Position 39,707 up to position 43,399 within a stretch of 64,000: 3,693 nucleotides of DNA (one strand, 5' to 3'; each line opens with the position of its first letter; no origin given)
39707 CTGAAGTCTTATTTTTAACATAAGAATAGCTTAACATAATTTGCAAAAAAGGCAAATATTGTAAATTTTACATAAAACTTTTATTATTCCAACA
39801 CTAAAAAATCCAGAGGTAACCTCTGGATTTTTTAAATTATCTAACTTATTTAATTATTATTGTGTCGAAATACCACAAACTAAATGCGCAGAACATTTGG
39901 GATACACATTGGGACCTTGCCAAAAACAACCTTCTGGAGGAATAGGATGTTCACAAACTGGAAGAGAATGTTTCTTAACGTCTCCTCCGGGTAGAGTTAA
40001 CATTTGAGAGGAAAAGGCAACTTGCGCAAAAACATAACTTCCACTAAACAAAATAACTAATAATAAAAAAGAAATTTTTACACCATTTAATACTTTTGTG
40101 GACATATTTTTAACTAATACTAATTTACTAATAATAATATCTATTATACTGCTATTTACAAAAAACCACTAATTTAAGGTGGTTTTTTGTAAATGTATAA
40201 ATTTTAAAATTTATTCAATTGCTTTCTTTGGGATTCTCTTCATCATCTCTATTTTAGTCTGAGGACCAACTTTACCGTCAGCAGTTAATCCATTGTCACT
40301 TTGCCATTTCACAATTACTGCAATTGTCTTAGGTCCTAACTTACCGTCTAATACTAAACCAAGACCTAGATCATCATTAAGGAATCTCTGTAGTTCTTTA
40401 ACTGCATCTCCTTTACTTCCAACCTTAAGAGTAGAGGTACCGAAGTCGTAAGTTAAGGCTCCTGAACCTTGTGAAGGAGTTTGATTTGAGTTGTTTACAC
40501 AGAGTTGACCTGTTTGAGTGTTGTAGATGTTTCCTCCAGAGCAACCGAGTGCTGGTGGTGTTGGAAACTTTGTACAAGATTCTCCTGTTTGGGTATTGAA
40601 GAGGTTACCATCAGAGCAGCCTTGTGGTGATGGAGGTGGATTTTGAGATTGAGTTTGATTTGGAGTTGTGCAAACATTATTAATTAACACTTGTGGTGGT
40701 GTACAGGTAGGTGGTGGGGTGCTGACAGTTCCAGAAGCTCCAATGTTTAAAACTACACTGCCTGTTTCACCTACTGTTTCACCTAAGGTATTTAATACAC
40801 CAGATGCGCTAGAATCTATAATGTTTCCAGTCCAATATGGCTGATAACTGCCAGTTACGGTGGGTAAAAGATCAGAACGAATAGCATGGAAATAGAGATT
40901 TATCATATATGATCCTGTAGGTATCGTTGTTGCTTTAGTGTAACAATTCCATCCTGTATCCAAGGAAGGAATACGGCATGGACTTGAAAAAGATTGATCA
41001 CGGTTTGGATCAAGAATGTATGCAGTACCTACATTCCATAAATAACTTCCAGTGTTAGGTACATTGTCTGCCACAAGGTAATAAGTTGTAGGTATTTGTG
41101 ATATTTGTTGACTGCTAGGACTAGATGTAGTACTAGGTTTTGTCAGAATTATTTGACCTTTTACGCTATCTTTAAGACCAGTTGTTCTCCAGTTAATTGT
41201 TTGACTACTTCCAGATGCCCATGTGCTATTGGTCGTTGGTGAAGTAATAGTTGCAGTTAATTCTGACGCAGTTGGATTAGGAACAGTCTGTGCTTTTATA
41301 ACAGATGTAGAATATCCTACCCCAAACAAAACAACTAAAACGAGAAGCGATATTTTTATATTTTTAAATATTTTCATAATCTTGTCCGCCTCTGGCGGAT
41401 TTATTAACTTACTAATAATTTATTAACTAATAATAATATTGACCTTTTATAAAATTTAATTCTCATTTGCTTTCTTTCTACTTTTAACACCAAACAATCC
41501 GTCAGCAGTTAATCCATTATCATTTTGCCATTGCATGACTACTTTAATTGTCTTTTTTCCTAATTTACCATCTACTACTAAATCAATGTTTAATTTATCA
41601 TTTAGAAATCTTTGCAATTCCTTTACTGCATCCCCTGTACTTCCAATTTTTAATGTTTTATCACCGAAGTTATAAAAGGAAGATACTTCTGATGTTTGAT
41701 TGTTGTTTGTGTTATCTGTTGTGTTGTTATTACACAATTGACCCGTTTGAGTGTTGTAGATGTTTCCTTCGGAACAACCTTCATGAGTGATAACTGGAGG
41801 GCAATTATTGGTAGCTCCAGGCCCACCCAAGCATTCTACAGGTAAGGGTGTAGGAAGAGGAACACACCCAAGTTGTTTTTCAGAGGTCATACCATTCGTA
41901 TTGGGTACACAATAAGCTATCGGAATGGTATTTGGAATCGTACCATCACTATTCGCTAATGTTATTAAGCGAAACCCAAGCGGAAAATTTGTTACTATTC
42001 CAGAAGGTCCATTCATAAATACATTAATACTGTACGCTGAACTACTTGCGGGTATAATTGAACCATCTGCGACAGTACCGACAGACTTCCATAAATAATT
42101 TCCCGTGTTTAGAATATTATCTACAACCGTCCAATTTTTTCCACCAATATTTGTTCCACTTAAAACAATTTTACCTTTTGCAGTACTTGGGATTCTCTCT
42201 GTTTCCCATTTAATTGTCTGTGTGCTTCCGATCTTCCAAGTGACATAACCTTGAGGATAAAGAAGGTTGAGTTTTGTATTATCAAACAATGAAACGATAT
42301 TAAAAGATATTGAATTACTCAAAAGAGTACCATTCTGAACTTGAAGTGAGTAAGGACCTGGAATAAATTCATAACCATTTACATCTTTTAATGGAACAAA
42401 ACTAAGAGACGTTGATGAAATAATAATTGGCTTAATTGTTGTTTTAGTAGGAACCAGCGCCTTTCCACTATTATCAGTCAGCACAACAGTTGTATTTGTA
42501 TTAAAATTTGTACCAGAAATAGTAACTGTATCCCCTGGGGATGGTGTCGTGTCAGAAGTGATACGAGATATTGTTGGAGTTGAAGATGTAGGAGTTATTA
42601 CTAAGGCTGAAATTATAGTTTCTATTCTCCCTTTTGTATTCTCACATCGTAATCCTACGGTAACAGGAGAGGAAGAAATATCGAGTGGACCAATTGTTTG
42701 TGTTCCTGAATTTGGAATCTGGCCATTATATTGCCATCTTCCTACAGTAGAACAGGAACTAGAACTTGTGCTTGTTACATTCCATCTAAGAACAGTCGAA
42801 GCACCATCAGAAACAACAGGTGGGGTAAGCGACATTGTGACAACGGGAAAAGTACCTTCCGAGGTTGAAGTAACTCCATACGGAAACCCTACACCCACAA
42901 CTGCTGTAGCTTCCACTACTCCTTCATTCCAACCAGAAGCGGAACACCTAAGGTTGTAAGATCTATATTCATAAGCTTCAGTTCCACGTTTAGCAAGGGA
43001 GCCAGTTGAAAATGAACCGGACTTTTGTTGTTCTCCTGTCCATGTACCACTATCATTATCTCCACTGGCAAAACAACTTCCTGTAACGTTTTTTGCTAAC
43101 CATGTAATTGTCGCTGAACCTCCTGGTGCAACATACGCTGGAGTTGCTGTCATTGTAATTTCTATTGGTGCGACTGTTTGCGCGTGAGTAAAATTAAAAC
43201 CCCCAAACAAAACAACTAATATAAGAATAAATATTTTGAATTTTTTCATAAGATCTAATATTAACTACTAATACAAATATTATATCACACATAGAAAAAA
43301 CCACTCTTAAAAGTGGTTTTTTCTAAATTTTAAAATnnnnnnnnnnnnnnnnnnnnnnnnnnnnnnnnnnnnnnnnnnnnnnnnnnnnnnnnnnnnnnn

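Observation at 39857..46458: Alternating A-B-A-B array of secreted PG-binding paralogs with identical termini and swapped central domains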

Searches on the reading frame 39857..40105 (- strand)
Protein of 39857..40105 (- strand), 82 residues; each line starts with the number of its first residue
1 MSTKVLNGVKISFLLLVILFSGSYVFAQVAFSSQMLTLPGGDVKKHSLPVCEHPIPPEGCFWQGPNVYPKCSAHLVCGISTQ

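Call 4: search_protein_families(library=pfam, proteins=[window:39857-40105:-], max_evalue=0.1)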
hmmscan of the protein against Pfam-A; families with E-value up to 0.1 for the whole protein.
window:39857-40105:- (82 aa): 1 family
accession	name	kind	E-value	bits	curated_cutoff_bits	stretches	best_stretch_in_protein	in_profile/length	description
PF09775.14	Keratin_assoc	-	0.045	13.9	23.5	1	9-42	7-40/129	Keratinocyte-associated protein 2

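Call 34: find_encoding_contigs(protein=window:39857-40105:-, flank=10000, max_places=10)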
Protein window:39857-40105:- (82 aa): 2 contigs read that carry it; 1 place shown.
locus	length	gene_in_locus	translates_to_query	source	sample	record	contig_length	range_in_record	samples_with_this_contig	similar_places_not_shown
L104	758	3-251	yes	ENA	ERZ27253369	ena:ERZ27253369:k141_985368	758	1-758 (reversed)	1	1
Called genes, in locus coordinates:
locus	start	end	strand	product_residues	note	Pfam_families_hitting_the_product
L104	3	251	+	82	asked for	?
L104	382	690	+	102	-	PF00886:Ribosomal_S16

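Call 64: search_protein_families(library=ncbifam, proteins=[window:39857-40105:-], max_evalue=0.1)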
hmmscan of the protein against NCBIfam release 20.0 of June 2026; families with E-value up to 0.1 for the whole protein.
window:39857-40105:- (82 aa): 0 families

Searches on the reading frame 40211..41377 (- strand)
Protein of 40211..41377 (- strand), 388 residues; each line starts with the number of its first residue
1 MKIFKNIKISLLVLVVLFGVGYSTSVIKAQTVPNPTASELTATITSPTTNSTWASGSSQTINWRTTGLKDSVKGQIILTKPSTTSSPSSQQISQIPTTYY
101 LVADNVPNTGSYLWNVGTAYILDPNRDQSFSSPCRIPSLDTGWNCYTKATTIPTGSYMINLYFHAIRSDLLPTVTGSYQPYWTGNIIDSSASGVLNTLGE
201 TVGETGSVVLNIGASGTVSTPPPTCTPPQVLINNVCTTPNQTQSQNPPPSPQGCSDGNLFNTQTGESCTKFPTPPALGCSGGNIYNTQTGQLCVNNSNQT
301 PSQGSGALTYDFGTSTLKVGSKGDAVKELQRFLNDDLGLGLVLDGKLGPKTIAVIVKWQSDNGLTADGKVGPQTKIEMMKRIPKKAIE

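Call 4: search_protein_families(library=pfam, proteins=[window:40211-41377:-], max_evalue=0.1)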
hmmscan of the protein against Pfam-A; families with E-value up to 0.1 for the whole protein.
window:40211-41377:- (388 aa): 3 families
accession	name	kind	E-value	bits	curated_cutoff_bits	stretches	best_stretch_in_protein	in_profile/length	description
PF01471.23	PG_binding_1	-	1.1e-10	42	23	1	323-375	2-54/57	Putative peptidoglycan binding domain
PF09374.15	PG_binding_3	-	0.00024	21.7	24.6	1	325-355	2-31/76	Predicted Peptidoglycan domain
PF10342.15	Kre9_KNH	-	0.078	14.2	24.6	0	46-116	1-61/94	Kre9/KNH-like N-terminal Ig-like domain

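Call 15: find_encoding_contigs(protein=window:40211-41377:-, flank=10000, max_places=10)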
Protein window:40211-41377:- (388 aa): no gene with exactly this product is on record in the collection.

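Call 33: find_encoding_contigs(protein=P0013, flank=10000, max_places=10)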
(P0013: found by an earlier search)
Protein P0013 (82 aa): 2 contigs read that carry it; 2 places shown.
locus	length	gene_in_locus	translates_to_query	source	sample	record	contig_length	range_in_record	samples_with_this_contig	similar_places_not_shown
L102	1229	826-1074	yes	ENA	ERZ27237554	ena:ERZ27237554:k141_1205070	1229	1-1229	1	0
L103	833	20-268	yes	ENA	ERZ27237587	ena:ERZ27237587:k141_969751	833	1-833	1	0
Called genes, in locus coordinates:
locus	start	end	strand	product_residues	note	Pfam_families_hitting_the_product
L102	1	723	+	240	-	?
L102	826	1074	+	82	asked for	-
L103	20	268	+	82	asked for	-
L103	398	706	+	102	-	PF00886:Ribosomal_S16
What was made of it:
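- Related strains coexist in public samples, and their contigs break close to the array (L102-L104, calls 33, 34).
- Tried and rejected: Only the small gene C0 led to sister-strain contigs (calls 33, 34).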

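Call 58: predict_structure(alignment_id=A2)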
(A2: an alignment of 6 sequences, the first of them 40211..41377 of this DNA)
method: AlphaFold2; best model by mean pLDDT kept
length: 388 residues; sequences in the alignment: 6
mean_pLDDT: 51.3   pTM: 0.43
mean pLDDT of the five models: 51.3, 48.5, 47.9, 46.3, 45.5
residues with pLDDT >= 90: 0; 70-90: 80; 50-70: 80; < 50: 228
segments of 3 or more residues with pLDDT < 50: 19-37, 83-95, 127-133, 135-142, 172-204, 233-235, 241-326, 334-354, 359-388
pLDDT, mean of each block of 10 residues (from residue 1): 53 56 41 46 74 78 77 78 42 54 82 84 55 45 62 79 63 42 32 31 58 63 56 52 39 42 43 37 39 35 29 35 45 44 42 50 37 40 39
secondary structure, 60 per line:
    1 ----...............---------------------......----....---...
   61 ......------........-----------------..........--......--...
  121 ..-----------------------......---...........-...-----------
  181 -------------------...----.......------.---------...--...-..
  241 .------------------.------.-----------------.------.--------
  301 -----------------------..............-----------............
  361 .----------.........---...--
elements in order: H5-19 E41-46 E51-54 E58-66 E73-80 E98-107 E110-115 E118-122 E146-151 E155-165 E200-202 E207-213 E230-232 E235-237 H324-337 H349-361 H372-380

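Call 60: fold_search(model_id=the predicted structure, library=pdb)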
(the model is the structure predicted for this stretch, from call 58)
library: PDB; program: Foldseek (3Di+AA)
matches with E <= 10: 1817; with E <= 0.001: 0
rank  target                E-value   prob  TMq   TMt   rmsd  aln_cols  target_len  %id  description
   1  2uv3_B                1.9e-02  0.80  0.16  0.42   9.0       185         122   11  Structure of the signal-regulatory protein (SIRP) alpha domain that binds CD47. (released 2007-03-27)
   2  2jjs_B                2.1e-02  0.75  0.16  0.42   9.3       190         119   10  Structure of human CD47 in complex with human signal regulatory protein (SIRP) alpha (released 2008-08-05)
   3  7sue_I                2.1e-02  0.54  0.15  0.34  12.5       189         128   10  Crystal Structure of Human Fab S24-188 in the complex with the N-teminal Domain of Nucleocapsid protein from SARS CoV- (released 2022-08-10)
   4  7kpg_S                3.8e-02  0.60  0.16  0.39  10.6       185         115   11  Blocking Fab 25 anti-SIRP-alpha antibody in complex with SIRP-alpha Variant 1 (released 2020-12-16)
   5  7akk_A                4.3e-02  0.15  0.13  0.07  29.3       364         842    9  Structure of a complement factor-receptor complex (released 2022-04-13)
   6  8enu_H                4.5e-02  0.75  0.15  0.08  10.0       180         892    8  Structure of the C3bB proconvertase in complex with lufaxin (released 2023-08-09)
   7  6bit_H                4.8e-02  0.57  0.15  0.40   9.0       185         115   12  SIRPalpha antibody complex (released 2017-12-06)
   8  6bit_G                5.1e-02  0.54  0.15  0.40   9.8       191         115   12  SIRPalpha antibody complex (released 2017-12-06)
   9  9kvu                  5.4e-02  0.96  0.18  0.59   4.7       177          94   11  Structure of B1 domain in the bifunctional enzyme CelAly (released 2026-03-18)
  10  2jjs_A                5.4e-02  0.63  0.17  0.45  10.6       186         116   10  Structure of human CD47 in complex with human signal regulatory protein (SIRP) alpha (released 2008-08-05)
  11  2qki_E                5.4e-02  0.47  0.14  0.24   9.5       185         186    8  Human C3c in complex with the inhibitor compstatin (released 2007-08-14)
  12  3pdd                  5.7e-02  0.06  0.08  0.13  24.4       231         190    9  Structures of Clostridium thermocellum CbhA fibronectin(III)-like modules (released 2011-11-23)
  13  6nmr_S                6.0e-02  0.60  0.16  0.45  10.4       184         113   11  Blocking Fab 119 anti-SIRP-alpha antibody in complex with SIRP-alpha Variant 1 (released 2019-08-07)
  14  1pkq_J                7.2e-02  0.41  0.16  0.37   9.7       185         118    8  Myelin Oligodendrocyte Glycoprotein-(8-18C5) Fab-complex (released 2003-07-15)
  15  3v4v_M                7.2e-02  0.30  0.15  0.25  12.2       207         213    8  crystal structure of a4b7 headpiece complexed with Fab ACT-1 and RO0505376 (released 2012-01-11)
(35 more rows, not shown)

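Call 64: search_protein_families(library=ncbifam, proteins=[window:40211-41377:-], max_evalue=0.1)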
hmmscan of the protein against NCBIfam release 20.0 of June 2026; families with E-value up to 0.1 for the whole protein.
window:40211-41377:- (388 aa): 5 families
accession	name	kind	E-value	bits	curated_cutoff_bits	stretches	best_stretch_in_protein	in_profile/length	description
NF052336.1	PdgHdaseHSB100310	equivalog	3.8e-07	29.8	500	1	329-375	264-310/316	peptidoglycan hydrolase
TIGR02869.1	spore_SleB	equivalog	1.1e-06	28.7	236.5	1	314-378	4-68/201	spore cortex-lytic enzyme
NF052335.1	PdgHdaseHSB129560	equivalog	3.8e-05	23.2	500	1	325-374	275-324/330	peptidoglycan hydrolase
NF040573.1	holin_dep_muram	equivalog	0.026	14.3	240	1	318-355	90-126/200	holin-associated N-acetylmuramidase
NF052377.1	lmo1851_S41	exception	0.055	12.1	725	1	312-385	379-452/468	lmo1851 family serine protease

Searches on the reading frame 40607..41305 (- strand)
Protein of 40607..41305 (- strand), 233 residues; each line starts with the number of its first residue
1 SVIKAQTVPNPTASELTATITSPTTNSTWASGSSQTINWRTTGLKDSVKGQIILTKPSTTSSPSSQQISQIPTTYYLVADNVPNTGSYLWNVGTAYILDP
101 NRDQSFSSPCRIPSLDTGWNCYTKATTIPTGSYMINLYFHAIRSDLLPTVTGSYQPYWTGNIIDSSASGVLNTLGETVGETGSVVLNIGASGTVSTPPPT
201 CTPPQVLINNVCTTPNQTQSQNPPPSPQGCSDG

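Call 79: search_protein_representatives(protein=window:40607-41305:-)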
Query: 233 residues. Proteins with E-value up to 0.001 (for the whole library): 74; up to 1e-10: 12; up to 1e-30: 1. The best 74 are listed.
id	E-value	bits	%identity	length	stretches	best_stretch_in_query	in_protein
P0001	2.1e-147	505.3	100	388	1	1-233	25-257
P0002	4.8e-24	101.7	39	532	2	13-156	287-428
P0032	2.6e-20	89.5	43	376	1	13-230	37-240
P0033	2.9e-19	86.1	31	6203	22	18-92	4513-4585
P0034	5.9e-14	68.7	33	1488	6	15-75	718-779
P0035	8.7e-13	64.9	33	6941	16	21-92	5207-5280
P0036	2.6e-12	63.4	33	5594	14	19-94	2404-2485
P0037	2.6e-12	63.3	39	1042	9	16-58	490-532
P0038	1.0e-11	61.4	38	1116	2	12-197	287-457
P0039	2.1e-11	60.4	38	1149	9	17-52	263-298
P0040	5.3e-11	59.1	43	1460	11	8-47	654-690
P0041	9.9e-11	58.2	29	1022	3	4-92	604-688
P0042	2.7e-10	56.8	31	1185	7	12-76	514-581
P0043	3.9e-10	56.2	48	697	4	18-45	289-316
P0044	4.1e-10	56.2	38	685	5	17-69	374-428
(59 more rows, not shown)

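Call 82: find_encoding_contigs(protein=P0032, flank=10000, max_places=5)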
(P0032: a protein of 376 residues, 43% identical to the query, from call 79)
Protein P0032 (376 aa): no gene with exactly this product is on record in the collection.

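Call 83: find_encoding_contigs(protein=P0038, flank=10000, max_places=5)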
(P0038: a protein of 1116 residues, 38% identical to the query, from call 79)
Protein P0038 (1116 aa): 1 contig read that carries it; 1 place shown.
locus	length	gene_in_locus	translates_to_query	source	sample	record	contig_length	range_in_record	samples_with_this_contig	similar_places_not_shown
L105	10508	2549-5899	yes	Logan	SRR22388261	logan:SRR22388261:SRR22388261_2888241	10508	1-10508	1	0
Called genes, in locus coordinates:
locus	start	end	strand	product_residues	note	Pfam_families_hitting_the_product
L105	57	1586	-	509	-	PF12072:RNase_Y_N, PF00013:KH_1 (weak), PF01966:HD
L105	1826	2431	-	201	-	PF00574:CLP_protease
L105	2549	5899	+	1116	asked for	PF01471:PG_binding_1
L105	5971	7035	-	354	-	PF05697:Trigger_N, PF05698:Trigger_C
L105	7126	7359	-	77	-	-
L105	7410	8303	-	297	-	-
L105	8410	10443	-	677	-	PF03030:H_PPase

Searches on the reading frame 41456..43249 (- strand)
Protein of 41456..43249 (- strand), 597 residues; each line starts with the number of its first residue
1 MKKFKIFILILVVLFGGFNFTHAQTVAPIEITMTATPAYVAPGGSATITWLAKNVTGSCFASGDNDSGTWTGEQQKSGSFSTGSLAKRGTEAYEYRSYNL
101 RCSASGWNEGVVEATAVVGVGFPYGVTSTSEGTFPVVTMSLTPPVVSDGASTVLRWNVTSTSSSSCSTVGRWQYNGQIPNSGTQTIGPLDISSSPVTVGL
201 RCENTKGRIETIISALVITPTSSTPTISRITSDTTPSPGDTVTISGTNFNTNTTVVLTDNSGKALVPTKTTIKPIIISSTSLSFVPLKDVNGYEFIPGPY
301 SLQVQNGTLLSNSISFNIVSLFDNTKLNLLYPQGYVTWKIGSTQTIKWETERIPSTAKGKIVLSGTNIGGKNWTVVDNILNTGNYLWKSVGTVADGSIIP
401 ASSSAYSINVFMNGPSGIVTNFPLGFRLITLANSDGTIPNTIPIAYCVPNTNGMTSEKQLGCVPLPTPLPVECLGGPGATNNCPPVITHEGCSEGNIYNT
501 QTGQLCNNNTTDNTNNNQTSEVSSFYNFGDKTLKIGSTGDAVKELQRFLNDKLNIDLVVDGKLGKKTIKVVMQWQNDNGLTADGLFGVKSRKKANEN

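Call 4: search_protein_families(library=pfam, proteins=[window:41456-43249:-], max_evalue=0.1)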
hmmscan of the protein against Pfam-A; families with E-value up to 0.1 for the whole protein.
window:41456-43249:- (597 aa): 2 families
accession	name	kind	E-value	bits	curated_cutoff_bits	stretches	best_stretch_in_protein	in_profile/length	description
PF01471.23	PG_binding_1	-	1.2e-08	35.4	23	1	538-587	1-50/57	Putative peptidoglycan binding domain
PF09374.15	PG_binding_3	-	0.0022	18.6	24.6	1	541-578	2-37/76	Predicted Peptidoglycan domain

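Call 48: find_encoding_contigs(protein=window:41456-43249:-, flank=10000, max_places=10)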
Protein window:41456-43249:- (597 aa): no gene with exactly this product is on record in the collection.

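Call 64: search_protein_families(library=ncbifam, proteins=[window:41456-43249:-], max_evalue=0.1)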
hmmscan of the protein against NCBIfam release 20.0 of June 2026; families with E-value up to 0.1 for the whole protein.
window:41456-43249:- (597 aa): 3 families
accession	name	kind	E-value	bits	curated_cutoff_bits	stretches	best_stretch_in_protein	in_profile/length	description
TIGR02869.1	spore_SleB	equivalog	8.1e-08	32.4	236.5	1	530-592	4-66/201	spore cortex-lytic enzyme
NF052336.1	PdgHdaseHSB100310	equivalog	0.0078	15.6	500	1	545-588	264-307/316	peptidoglycan hydrolase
TIGR04183.1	Por_Secre_tail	domain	0.037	14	23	0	236-307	3-61/72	T9SS type A sorting domain-containing protein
